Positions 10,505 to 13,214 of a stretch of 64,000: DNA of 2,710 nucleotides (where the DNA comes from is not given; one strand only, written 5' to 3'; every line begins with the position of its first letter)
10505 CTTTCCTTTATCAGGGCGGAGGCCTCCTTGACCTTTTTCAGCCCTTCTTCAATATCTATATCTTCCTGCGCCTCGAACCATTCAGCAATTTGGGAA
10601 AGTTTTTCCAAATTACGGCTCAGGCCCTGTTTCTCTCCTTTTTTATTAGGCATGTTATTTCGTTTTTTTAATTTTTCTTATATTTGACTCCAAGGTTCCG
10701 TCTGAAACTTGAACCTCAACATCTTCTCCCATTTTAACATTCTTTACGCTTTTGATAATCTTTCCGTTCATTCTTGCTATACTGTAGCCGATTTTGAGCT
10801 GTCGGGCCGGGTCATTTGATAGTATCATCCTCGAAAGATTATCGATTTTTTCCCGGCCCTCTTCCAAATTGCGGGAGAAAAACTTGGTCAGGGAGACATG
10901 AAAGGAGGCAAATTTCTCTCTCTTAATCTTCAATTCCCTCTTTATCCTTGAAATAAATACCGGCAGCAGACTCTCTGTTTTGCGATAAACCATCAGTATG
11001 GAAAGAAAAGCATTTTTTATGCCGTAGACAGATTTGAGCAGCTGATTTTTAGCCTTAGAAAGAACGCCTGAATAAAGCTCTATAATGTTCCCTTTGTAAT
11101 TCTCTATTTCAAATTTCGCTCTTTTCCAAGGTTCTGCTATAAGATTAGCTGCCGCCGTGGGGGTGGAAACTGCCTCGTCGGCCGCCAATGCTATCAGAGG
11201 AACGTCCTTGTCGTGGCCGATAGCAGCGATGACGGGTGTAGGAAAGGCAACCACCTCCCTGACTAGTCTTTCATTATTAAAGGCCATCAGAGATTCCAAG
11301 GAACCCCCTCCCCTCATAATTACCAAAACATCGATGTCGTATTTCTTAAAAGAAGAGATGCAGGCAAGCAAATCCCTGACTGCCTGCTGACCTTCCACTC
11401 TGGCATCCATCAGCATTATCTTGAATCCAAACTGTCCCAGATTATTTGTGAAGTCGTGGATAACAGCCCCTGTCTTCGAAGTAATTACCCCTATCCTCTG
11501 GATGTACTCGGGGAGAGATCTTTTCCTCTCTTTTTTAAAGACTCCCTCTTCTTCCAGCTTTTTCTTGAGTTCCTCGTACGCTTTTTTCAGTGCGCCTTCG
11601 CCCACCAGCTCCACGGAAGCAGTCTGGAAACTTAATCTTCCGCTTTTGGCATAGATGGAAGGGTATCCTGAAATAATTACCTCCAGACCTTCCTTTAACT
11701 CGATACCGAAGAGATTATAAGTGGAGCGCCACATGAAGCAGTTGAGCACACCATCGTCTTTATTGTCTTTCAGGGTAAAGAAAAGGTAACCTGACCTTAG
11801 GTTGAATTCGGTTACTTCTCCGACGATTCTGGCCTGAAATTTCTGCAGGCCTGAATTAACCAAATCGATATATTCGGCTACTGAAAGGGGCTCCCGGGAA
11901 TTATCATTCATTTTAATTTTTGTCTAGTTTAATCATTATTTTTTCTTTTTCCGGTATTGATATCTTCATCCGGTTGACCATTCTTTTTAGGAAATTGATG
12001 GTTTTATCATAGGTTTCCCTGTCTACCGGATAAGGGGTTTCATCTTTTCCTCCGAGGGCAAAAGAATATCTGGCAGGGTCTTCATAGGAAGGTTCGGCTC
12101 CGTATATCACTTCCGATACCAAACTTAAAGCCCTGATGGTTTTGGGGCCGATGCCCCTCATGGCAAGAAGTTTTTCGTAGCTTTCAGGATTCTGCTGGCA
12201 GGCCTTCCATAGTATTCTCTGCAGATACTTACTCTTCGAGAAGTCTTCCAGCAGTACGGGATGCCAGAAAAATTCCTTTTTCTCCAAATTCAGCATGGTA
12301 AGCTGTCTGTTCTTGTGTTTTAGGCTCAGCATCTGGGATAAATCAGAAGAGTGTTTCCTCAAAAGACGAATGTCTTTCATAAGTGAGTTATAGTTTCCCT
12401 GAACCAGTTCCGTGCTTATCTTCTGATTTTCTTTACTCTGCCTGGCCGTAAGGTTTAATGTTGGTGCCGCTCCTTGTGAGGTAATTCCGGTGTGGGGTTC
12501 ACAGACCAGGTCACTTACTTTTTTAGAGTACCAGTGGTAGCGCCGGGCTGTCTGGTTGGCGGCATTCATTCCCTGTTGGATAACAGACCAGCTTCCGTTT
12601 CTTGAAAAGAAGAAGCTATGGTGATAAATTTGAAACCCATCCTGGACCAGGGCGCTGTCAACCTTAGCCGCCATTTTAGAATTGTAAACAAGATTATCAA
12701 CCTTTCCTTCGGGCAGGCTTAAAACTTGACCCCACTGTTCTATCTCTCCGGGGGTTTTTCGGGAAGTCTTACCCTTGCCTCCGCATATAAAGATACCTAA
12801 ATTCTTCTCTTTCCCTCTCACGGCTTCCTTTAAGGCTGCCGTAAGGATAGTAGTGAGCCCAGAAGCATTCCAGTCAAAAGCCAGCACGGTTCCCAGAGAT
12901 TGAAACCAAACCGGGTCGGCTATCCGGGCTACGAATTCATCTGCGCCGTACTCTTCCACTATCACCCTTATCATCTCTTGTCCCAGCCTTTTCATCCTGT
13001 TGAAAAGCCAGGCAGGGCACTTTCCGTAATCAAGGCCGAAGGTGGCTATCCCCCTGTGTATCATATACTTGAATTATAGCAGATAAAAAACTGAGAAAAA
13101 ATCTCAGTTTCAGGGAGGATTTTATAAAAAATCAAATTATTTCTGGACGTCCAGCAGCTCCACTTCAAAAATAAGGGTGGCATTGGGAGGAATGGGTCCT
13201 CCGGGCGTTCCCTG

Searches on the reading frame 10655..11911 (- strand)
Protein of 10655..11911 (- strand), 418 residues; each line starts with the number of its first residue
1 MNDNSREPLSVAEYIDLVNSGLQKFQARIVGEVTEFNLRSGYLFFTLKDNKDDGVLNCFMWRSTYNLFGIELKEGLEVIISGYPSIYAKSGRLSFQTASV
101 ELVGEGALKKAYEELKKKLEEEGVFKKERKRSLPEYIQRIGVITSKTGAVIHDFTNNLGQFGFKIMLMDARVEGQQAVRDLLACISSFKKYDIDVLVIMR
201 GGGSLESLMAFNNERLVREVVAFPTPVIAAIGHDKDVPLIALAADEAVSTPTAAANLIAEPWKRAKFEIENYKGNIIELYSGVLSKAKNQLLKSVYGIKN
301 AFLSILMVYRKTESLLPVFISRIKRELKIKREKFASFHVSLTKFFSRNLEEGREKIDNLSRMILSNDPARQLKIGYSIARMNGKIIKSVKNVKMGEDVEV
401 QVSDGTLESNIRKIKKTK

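Call 42: search_protein_families(library=pfam, proteins=[window:10655-11911:-], max_evalue=0.00001)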
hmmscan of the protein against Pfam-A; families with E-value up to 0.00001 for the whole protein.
window:10655-11911:- (418 aa): 3 families
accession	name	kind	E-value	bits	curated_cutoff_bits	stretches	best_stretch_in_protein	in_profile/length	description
PF02601.20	Exonuc_VII_L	-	3.6e-63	214.4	35.9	1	124-409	1-314/315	Exonuclease VII, large subunit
PF13742.12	tRNA_anti_2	-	7.4e-17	61.8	27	1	10-100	2-94/95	OB-fold nucleic acid binding domain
PF01336.31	tRNA_anti-codon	-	1.2e-07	32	27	1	28-101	2-73/75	OB-fold nucleic acid binding domain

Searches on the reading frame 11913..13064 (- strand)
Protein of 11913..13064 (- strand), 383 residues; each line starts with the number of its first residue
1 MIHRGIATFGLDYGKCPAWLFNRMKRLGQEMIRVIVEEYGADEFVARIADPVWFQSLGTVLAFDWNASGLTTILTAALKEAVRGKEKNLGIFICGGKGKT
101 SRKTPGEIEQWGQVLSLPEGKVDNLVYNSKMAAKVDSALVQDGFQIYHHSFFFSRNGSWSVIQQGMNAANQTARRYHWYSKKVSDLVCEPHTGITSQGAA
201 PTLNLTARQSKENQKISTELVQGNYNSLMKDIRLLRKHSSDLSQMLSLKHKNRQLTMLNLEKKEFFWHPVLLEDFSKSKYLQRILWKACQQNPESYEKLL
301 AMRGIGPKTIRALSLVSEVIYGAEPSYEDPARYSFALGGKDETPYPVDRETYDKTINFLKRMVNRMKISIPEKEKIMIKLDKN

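Call 42: search_protein_families(library=pfam, proteins=[window:11913-13064:-], max_evalue=0.00001)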
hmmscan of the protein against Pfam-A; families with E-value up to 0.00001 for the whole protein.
window:11913-13064:- (383 aa): 1 family
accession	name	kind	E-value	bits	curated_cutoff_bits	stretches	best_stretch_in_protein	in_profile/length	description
PF05559.16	DUF763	-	2.9e-125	418.2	35.5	1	5-347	1-319/319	Protein of unknown function (DUF763)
